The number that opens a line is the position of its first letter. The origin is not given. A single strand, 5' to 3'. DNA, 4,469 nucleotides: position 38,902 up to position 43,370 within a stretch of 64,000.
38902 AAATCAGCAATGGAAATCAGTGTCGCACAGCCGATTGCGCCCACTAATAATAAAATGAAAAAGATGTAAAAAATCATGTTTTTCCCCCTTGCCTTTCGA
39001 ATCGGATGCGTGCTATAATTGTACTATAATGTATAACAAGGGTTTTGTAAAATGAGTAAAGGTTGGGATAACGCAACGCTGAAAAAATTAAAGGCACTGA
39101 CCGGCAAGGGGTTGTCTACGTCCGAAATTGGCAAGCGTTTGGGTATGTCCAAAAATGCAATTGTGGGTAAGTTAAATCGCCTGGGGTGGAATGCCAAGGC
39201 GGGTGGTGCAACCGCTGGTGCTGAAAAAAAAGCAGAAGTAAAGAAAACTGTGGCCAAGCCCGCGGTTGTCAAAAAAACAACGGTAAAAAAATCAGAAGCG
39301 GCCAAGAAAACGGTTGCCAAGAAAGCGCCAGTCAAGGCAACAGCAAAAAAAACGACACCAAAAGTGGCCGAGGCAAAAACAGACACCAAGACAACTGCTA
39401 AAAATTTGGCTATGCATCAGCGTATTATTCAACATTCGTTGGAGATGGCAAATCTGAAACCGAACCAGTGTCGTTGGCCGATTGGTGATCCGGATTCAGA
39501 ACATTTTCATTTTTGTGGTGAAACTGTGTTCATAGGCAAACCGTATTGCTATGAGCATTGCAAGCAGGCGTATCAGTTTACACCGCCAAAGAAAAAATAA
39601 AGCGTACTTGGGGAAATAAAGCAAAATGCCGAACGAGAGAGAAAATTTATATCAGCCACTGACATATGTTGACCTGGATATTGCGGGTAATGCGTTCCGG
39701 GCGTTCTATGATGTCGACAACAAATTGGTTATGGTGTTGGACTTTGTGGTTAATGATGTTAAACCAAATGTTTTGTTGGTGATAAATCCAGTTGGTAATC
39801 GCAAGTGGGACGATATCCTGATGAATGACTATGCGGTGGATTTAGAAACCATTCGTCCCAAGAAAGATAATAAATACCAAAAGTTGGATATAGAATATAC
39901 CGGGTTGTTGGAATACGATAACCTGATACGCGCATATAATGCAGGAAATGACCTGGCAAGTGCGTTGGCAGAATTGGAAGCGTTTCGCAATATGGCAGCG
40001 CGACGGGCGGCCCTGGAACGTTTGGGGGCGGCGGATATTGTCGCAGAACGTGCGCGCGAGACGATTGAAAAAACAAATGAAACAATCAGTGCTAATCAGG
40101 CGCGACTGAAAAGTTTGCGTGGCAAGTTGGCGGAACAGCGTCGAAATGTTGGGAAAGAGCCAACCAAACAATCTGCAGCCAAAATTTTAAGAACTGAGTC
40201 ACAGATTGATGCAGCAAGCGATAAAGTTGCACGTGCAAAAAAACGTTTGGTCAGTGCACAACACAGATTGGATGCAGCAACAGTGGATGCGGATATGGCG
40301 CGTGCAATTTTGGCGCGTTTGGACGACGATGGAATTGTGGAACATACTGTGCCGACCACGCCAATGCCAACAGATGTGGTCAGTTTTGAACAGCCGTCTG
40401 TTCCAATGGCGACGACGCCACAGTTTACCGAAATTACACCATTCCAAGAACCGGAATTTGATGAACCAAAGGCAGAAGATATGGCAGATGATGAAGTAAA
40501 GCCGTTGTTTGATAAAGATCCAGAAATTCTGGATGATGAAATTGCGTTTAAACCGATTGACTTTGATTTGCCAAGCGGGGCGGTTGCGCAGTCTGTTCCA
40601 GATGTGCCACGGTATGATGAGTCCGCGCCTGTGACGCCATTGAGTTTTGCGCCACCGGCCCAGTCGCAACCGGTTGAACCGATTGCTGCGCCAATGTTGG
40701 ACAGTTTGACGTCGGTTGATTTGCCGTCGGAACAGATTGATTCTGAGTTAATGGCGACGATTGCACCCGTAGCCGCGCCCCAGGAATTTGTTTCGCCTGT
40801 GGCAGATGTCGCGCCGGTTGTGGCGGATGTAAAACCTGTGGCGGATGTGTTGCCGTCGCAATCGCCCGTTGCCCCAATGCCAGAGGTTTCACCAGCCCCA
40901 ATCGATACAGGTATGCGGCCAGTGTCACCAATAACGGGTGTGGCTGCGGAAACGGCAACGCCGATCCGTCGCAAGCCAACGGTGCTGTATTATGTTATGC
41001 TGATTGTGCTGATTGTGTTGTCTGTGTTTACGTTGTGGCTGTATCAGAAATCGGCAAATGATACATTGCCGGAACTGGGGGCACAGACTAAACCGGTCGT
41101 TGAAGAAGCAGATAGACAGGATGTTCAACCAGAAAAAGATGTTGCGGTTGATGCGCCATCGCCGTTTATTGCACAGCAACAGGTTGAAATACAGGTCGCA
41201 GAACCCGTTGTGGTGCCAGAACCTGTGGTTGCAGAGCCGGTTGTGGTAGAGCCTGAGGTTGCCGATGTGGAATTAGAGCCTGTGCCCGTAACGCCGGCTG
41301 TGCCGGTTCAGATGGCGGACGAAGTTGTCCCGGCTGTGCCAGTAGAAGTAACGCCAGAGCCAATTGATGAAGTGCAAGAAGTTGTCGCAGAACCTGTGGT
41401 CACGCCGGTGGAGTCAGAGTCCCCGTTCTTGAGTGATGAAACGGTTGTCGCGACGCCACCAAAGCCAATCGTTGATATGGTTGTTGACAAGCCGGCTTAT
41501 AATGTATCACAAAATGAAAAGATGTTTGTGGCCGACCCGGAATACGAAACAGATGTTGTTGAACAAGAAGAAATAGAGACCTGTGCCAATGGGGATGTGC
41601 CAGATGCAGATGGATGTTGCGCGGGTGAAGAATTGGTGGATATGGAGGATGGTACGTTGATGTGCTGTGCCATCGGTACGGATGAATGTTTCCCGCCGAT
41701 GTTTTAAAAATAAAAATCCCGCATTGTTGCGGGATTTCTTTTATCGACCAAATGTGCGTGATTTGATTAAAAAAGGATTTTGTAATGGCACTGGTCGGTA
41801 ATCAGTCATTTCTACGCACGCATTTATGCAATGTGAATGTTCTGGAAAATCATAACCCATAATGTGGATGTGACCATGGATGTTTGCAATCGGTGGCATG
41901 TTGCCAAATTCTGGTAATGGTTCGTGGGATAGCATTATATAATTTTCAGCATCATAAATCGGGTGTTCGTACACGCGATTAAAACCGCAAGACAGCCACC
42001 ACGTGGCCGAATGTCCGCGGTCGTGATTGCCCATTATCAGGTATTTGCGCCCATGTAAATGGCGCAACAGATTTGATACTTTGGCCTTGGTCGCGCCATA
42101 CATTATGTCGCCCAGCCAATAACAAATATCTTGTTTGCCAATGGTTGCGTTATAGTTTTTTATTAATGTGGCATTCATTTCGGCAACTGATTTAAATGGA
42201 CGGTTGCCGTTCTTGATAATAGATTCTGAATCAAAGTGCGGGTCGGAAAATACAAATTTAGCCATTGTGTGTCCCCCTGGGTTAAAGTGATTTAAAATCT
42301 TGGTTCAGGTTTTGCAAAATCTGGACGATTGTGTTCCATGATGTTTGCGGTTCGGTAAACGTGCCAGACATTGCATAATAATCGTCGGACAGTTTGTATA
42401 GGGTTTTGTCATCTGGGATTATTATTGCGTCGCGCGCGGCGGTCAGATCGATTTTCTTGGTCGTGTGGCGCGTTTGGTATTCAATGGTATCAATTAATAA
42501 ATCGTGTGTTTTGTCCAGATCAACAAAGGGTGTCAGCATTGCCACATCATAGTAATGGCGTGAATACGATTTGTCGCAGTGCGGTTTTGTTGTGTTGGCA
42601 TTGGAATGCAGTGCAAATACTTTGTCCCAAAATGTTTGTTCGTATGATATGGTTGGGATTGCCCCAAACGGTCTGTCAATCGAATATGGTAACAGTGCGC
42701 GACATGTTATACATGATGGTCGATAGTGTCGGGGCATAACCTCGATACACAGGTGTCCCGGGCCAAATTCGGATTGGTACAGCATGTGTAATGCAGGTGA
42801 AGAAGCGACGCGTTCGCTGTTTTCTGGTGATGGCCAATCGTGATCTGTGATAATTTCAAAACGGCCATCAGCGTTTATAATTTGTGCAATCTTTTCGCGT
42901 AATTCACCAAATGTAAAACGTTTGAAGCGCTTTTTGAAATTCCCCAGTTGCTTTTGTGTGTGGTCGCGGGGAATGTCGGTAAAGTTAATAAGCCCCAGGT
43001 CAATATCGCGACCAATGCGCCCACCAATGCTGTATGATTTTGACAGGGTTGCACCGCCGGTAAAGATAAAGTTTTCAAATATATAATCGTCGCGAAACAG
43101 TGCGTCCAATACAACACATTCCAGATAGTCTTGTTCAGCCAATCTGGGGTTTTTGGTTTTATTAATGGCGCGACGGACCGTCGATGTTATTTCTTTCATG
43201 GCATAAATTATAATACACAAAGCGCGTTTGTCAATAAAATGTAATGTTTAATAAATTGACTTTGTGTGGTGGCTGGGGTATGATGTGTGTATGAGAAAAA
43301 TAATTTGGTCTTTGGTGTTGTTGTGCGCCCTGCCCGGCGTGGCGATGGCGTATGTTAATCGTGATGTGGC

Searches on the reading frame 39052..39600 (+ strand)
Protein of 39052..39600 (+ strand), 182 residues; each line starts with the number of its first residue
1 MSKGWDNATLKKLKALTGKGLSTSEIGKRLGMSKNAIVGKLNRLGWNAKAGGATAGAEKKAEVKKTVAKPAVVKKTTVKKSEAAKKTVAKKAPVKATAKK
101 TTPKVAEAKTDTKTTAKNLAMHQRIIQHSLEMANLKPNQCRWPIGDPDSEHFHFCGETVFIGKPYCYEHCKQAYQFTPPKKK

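Call 3: search_protein_families(library=pfam, proteins=[window:39052-39600:+], max_evalue=0.1)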
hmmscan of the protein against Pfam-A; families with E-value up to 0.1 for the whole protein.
window:39052-39600:+ (182 aa): 4 families
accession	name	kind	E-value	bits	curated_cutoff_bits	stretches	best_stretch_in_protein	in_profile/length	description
PF07750.17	GcrA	-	1.3e-28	100.7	26.9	1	5-177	3-148/155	GcrA cell cycle regulator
PF07382.16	HC2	-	1.6e-05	25.5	40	1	34-119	67-153/194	Histone H1-like nucleoprotein HC2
PF08279.18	HTH_11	-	0.044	14.1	25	1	10-44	6-39/55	HTH domain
PF18024.7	HTH_50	-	0.065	13.4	27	0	22-45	25-48/50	Helix-turn-helix domain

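Call 4: search_protein_families(library=ncbifam, proteins=[window:39052-39600:+], max_evalue=0.1)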
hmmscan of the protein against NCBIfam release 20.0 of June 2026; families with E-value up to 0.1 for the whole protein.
window:39052-39600:+ (182 aa): 4 families
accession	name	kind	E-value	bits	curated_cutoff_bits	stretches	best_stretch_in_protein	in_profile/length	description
NF050816.1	sig70cofacGcrA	equivalog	1.8e-20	73.9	280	1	4-180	2-156/173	cell cycle sigma 70 cofactor GcrA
NF038052.1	histone_lik_HC2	exception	6.3e-06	26.5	135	1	52-119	60-125/201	histone H1-like DNA-binding protein Hc2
NF038053.1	hist_H1_lk_Burk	equivalog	3.8e-05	24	80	1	49-118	87-156/195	histone H1-like DNA-binding protein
NF011492.0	PRK14900.1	equivalog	0.0062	14.4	1783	1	48-117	972-1040/1044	valine--tRNA ligase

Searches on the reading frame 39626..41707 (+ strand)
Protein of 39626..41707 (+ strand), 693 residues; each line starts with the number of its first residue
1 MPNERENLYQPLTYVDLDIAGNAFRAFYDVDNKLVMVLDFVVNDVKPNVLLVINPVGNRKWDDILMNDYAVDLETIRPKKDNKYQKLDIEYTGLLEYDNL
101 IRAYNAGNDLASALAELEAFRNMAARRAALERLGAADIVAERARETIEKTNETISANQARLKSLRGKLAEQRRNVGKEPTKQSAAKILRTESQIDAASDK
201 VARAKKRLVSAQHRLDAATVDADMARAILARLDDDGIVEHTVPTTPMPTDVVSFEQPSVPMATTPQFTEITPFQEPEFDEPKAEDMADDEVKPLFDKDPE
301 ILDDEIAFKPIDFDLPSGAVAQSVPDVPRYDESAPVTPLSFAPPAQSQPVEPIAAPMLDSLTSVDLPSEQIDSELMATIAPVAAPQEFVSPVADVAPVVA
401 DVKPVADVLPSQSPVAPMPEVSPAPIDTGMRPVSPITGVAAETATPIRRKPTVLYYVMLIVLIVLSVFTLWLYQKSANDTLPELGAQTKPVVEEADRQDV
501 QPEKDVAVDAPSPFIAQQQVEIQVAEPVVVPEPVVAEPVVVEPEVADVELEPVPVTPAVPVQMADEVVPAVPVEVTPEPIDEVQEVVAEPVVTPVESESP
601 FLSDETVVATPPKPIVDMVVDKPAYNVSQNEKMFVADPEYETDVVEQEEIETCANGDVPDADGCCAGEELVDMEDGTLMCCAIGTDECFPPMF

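Call 3: search_protein_families(library=pfam, proteins=[window:39626-41707:+], max_evalue=0.1)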
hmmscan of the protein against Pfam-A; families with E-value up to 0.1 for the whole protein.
window:39626-41707:+ (693 aa): 0 families

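Call 4: search_protein_families(library=ncbifam, proteins=[window:39626-41707:+], max_evalue=0.1)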
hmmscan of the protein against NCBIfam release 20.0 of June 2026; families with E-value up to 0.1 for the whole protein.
window:39626-41707:+ (693 aa): 5 families
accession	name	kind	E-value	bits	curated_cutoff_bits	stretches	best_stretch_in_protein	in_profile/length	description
NF003034.1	PRK03918.1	equivalog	0.0021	16.1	700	1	104-216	584-697/878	DNA double-strand break repair ATPase Rad50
TIGR02168.1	SMC_prok_B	equivalog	0.012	13.4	567.35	1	109-223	753-871/1181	chromosome segregation protein SMC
TIGR02169.1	SMC_prok_A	equivalog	0.015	13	729.4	1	80-232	197-342/1165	chromosome segregation protein SMC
NF038350.1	taxis_HmpF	equivalog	0.022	13.2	200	1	126-219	199-287/553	pilus motility taxis protein HmpF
NF047515.1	SpiroCoCo_C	equivalog_domain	0.036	13.2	125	1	129-219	143-231/313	SpiroCoCo family coiled-coil protein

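Call 29: search_protein_families(library=phrogs, proteins=[window:39626-41707:+], max_evalue=0.01)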
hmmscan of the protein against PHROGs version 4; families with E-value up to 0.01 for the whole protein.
window:39626-41707:+ (693 aa): 0 families

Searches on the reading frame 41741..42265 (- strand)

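Call 7: search_protein_families(library=pfam, proteins=[window:41741-42265:-], max_evalue=0.01)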
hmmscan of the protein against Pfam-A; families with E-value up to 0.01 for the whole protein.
window:41741-42265:- (174 aa): 1 family
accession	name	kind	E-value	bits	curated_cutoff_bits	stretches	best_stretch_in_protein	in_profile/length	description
PF00149.33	Metallophos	-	4.5e-07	30.9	21.5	1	5-137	5-114/191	Calcineurin-like phosphoesterase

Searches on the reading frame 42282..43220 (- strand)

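Call 7: search_protein_families(library=pfam, proteins=[window:42282-43220:-], max_evalue=0.01)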
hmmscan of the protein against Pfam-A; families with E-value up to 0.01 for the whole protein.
window:42282-43220:- (312 aa): 1 family
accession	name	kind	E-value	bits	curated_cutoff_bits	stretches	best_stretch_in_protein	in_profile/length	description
PF08843.17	AbiEii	-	6.8e-16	59.4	22.5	1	40-278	2-213/238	Nucleotidyl transferase AbiEii toxin, Type IV TA system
